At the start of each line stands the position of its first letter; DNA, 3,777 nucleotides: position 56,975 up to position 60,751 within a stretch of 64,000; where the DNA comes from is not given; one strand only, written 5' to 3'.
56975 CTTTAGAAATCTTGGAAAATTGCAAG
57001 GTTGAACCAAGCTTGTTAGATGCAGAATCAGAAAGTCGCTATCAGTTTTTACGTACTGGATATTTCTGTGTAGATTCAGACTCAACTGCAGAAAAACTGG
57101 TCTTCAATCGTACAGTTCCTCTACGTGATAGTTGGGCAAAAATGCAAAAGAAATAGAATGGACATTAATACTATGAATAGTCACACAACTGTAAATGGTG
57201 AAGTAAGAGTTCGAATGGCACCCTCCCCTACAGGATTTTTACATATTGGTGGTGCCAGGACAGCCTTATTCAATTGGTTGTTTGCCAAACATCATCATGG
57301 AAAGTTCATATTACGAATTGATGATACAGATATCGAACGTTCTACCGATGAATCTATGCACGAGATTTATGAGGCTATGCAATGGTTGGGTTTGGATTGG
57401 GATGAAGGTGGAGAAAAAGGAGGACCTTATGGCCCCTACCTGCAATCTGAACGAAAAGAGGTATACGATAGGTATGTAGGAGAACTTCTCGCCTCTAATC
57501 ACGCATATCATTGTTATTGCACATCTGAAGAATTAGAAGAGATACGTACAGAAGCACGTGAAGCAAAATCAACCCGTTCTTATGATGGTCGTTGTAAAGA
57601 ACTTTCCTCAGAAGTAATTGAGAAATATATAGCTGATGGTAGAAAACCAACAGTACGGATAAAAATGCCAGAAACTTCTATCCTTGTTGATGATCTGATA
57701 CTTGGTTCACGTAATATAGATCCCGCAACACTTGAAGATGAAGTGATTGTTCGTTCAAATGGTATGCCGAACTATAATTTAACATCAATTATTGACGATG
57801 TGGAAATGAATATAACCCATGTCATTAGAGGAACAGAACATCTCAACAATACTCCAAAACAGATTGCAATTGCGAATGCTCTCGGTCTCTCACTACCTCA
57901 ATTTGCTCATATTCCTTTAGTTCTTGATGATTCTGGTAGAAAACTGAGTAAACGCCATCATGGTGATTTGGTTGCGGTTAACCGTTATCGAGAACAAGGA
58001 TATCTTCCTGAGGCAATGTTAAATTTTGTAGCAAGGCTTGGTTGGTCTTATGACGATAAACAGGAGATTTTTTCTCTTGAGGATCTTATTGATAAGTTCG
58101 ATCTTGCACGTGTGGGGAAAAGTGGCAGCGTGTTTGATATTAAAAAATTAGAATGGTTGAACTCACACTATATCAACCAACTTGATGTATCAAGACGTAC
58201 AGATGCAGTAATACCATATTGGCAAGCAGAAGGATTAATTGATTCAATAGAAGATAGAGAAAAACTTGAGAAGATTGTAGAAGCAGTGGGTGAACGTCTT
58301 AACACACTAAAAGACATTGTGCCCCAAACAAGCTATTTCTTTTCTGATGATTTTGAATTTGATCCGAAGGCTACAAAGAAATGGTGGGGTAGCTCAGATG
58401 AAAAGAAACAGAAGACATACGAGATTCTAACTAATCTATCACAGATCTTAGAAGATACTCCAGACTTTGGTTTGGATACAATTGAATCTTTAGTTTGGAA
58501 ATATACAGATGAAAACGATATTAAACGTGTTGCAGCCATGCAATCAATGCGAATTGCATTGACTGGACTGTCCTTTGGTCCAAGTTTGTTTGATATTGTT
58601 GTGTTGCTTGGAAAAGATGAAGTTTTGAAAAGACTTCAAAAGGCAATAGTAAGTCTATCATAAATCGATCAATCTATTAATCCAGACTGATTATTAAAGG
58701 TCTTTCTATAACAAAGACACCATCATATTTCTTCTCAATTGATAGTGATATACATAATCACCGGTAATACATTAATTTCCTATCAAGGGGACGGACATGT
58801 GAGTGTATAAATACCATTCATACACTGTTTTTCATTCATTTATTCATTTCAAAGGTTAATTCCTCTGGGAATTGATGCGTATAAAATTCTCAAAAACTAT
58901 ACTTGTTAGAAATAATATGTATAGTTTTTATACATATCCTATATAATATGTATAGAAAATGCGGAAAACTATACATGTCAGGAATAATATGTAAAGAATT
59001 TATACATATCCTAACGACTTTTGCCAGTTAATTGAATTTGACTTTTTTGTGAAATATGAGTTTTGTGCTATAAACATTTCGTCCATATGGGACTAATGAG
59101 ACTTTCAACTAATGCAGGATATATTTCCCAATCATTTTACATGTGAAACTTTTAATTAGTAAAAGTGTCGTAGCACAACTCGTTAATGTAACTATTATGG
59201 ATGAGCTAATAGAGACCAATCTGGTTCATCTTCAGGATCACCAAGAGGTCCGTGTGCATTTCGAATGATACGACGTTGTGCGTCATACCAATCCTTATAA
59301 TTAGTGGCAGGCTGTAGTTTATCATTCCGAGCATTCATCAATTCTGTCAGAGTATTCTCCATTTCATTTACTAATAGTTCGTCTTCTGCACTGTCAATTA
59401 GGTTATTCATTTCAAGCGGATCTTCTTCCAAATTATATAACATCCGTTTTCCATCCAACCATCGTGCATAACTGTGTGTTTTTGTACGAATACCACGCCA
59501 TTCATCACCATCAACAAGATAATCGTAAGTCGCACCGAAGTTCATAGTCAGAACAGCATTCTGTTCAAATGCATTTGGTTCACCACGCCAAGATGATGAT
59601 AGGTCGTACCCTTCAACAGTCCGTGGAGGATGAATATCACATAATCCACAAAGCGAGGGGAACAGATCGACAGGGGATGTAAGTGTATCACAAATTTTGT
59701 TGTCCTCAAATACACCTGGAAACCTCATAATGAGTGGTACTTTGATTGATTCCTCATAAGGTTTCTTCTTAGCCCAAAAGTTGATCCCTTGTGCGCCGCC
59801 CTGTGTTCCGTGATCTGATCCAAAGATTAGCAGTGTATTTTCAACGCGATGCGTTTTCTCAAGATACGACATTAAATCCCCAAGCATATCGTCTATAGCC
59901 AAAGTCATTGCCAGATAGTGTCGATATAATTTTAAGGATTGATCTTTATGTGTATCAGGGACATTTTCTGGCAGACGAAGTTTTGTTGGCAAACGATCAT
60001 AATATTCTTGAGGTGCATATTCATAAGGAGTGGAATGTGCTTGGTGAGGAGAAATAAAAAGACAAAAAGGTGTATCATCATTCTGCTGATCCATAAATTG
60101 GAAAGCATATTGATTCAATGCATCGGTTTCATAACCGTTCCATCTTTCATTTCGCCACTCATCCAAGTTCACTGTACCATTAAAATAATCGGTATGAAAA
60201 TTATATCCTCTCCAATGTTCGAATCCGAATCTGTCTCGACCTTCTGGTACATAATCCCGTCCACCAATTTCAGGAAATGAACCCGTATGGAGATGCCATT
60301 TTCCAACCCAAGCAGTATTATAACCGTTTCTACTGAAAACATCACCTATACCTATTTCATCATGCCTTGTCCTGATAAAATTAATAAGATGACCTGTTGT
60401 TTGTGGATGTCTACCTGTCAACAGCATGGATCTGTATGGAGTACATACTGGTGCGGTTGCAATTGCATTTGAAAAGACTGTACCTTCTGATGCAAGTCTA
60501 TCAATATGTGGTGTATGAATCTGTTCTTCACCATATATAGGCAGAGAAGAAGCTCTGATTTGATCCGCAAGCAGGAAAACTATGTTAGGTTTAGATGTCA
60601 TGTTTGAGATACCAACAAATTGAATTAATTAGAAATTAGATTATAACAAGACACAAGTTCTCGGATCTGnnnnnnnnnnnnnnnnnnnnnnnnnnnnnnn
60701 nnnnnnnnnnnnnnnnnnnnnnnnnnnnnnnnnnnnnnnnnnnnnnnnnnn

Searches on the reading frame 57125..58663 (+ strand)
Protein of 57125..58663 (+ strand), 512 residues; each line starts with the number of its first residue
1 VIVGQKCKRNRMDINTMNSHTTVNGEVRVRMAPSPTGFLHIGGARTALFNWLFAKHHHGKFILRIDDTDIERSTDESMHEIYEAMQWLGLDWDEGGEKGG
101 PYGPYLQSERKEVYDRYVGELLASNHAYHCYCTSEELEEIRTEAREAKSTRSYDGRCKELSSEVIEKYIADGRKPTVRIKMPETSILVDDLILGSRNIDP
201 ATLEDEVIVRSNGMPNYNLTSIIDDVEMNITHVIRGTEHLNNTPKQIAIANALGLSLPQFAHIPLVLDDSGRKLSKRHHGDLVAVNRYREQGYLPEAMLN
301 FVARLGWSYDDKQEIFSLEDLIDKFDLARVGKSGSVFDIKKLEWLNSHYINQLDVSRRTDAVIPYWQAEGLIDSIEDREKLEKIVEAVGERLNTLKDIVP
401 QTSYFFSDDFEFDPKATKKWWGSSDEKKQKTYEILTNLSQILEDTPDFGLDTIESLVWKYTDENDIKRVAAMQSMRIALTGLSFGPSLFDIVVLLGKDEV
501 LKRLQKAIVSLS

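Call 13: search_protein_families(library=pfam, proteins=[window:57125-58663:+], max_evalue=0.001)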
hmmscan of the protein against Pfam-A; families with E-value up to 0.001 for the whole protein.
window:57125-58663:+ (512 aa): 2 families
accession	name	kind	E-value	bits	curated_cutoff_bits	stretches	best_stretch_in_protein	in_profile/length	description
PF00749.27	tRNA-synt_1c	-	3.1e-106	355.3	23.4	1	26-344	1-314/314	tRNA synthetases class I (E and Q), catalytic domain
PF19269.4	Anticodon_2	-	4.7e-33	115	23.6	1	361-508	5-141/141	Anticodon binding domain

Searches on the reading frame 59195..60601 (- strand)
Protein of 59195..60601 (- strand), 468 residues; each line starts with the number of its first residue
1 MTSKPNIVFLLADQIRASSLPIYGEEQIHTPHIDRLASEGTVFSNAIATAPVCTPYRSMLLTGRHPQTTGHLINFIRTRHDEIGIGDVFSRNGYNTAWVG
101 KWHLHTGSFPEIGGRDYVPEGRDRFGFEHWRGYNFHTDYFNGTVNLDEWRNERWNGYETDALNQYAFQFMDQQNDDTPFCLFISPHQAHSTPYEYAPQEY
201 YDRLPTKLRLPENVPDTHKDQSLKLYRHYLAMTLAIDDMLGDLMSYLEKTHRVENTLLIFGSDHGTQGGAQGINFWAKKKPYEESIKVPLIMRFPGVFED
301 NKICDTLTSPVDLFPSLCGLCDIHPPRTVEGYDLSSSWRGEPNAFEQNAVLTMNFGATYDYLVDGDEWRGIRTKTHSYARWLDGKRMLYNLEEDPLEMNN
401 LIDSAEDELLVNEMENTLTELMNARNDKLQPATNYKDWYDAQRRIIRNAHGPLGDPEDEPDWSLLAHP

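Call 58: search_protein_families(library=pfam, proteins=[window:59195-60601:-], max_evalue=0.001)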
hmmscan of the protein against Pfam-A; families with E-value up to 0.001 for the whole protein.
window:59195-60601:- (468 aa): 3 families
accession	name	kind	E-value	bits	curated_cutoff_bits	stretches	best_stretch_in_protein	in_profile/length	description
PF00884.28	Sulfatase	-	7.4e-52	177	25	1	5-322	1-300/301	Sulfatase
PF16347.10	SGSH_C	-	8.6e-17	62.1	29.3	1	275-422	5-152/154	N-sulphoglucosamine sulphohydrolase, C-terminal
PF01663.27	Phosphodiest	-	1.2e-10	41.9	23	1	8-269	2-224/342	Type I phosphodiesterase / nucleotide pyrophosphatase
